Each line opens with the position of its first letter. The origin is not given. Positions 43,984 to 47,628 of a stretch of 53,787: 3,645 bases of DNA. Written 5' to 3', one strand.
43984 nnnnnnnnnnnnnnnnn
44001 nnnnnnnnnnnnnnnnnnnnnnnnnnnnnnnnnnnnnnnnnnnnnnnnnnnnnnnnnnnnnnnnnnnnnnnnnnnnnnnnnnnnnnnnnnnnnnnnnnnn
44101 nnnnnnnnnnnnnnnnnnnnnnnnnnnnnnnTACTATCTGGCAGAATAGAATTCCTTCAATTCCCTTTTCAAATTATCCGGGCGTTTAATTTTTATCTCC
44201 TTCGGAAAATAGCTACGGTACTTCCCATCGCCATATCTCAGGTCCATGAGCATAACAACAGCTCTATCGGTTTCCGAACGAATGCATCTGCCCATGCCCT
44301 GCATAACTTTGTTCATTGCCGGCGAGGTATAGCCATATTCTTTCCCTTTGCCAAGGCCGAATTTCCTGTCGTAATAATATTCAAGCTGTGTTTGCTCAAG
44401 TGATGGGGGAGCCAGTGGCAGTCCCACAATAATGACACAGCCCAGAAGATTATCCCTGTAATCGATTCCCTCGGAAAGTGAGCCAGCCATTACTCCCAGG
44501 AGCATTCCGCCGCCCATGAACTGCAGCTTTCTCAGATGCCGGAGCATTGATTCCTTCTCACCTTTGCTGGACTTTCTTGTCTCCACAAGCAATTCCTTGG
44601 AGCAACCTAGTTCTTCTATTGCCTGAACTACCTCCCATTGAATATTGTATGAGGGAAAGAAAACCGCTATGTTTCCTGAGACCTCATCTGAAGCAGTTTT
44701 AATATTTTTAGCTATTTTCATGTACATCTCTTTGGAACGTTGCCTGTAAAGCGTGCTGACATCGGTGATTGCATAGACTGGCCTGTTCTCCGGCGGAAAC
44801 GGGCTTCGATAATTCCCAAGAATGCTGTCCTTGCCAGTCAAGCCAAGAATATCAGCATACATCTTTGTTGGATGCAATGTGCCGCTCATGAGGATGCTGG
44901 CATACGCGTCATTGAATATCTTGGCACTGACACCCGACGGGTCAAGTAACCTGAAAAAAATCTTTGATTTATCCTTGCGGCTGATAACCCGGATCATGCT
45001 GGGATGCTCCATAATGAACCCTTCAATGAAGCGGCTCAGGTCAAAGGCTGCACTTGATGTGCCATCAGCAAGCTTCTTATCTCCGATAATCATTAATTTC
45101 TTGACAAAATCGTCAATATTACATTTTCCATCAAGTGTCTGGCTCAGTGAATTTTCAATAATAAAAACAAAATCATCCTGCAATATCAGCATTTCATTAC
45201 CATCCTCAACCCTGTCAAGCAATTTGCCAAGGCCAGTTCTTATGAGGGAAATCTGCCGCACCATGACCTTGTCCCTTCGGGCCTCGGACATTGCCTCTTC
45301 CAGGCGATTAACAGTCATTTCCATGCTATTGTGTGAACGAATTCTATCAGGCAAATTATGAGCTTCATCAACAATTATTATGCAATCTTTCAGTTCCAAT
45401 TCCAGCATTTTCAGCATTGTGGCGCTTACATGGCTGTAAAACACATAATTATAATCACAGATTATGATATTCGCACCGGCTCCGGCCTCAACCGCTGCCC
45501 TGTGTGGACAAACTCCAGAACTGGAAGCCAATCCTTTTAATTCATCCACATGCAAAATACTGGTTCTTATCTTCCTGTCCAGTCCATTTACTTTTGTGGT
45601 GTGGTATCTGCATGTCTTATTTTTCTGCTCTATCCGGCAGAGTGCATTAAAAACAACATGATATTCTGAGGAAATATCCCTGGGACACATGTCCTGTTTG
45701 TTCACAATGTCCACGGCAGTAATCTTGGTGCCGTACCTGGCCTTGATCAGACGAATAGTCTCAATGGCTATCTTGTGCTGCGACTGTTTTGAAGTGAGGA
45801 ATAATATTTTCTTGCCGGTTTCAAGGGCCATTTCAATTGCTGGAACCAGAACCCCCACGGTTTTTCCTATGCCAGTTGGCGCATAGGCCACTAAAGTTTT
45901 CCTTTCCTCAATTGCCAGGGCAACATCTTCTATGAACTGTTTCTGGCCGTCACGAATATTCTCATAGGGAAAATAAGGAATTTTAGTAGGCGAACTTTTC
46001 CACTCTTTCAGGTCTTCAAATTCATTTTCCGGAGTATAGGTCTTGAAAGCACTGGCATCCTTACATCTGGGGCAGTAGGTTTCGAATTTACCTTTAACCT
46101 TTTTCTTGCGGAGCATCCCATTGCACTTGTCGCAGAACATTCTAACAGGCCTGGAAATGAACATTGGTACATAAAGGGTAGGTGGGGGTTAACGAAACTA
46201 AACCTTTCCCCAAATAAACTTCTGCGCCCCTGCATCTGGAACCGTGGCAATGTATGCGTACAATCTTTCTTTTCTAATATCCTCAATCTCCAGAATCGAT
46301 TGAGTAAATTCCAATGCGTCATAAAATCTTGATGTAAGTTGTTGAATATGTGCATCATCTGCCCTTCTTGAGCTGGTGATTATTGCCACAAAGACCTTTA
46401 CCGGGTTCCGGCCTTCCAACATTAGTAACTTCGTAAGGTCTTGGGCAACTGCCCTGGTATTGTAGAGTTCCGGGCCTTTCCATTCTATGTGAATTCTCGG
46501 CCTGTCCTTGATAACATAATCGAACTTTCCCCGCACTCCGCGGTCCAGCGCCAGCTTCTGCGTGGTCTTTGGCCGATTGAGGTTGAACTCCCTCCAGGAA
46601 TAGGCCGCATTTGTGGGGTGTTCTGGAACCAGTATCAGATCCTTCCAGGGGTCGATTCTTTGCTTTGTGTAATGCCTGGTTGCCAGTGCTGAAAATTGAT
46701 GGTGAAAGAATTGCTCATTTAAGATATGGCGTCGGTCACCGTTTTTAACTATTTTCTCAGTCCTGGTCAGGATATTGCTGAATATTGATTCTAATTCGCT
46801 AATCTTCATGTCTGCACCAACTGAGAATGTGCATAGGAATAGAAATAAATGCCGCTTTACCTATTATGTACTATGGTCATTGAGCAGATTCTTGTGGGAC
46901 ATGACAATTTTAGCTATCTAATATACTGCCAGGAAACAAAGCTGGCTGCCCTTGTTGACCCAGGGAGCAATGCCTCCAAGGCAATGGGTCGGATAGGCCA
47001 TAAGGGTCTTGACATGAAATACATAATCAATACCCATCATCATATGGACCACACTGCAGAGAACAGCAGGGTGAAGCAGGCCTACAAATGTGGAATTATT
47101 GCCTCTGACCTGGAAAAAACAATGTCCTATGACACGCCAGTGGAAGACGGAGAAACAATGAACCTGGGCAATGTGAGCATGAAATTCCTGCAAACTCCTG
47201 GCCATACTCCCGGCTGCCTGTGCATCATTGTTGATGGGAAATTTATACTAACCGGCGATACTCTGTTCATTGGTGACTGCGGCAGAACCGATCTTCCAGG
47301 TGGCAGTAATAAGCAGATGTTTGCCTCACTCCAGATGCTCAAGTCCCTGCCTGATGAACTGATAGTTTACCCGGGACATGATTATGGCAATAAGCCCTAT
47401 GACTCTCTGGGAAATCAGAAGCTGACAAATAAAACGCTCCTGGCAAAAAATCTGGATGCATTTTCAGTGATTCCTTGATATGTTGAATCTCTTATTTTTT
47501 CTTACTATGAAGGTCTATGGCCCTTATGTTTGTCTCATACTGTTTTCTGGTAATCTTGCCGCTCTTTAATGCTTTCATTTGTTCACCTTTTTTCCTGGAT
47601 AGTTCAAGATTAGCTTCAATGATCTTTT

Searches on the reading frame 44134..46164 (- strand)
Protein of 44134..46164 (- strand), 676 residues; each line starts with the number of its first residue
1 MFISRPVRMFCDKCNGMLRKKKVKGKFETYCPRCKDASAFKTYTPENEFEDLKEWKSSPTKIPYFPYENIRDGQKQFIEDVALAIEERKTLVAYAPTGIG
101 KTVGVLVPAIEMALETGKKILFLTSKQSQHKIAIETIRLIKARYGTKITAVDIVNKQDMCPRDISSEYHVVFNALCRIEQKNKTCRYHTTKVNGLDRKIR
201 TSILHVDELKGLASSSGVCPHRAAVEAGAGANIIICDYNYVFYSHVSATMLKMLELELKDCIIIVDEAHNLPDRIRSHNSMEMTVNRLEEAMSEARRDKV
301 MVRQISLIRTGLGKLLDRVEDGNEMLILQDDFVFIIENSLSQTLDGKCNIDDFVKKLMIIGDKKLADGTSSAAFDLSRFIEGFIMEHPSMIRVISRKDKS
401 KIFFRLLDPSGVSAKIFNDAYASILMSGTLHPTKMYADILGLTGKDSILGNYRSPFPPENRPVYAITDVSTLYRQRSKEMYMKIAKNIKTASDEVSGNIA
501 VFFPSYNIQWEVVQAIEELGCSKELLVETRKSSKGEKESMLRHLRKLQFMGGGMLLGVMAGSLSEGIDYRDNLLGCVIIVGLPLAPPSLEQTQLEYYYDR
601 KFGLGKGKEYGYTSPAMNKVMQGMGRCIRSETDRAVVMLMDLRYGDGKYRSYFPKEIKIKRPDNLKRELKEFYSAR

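Call 14: search_protein_families(library=pfam, proteins=[window:44134-46164:-], max_evalue=0.01)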
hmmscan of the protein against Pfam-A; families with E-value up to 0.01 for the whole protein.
window:44134-46164:- (676 aa): 5 families
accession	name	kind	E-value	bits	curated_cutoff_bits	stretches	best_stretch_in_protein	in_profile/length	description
PF13307.12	Helicase_C_2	-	1.3e-38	133.1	25.3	1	490-658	3-168/170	Helicase C-terminal domain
PF06733.21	DEAD_2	-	3.8e-21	75.9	21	1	127-288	6-172/172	DEAD_2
PF06777.17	HBB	-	1.2e-10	41.8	30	1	386-473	105-188/190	Helical and beta-bridge domain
PF00270.35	DEAD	-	5.9e-08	33.1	26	1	74-148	4-76/167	DEAD/DEAH box helicase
PF04851.21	ResIII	-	2.9e-07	31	22.5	1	70-279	4-141/164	Type III restriction enzyme, res subunit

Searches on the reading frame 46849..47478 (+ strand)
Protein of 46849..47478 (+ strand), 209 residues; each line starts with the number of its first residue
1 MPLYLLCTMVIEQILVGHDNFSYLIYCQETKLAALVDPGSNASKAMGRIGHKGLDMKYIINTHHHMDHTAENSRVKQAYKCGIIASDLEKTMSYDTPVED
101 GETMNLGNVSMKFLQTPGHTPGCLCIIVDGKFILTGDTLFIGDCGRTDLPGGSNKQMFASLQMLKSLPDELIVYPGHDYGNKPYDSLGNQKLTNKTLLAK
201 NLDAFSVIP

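Call 14: search_protein_families(library=pfam, proteins=[window:46849-47478:+], max_evalue=0.01)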
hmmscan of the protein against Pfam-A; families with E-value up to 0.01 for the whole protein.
window:46849-47478:+ (209 aa): 1 family
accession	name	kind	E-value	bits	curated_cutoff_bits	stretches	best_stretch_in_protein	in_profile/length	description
PF00753.33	Lactamase_B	-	2.2e-26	93.5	22.7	1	21-177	7-196/196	Metallo-beta-lactamase superfamily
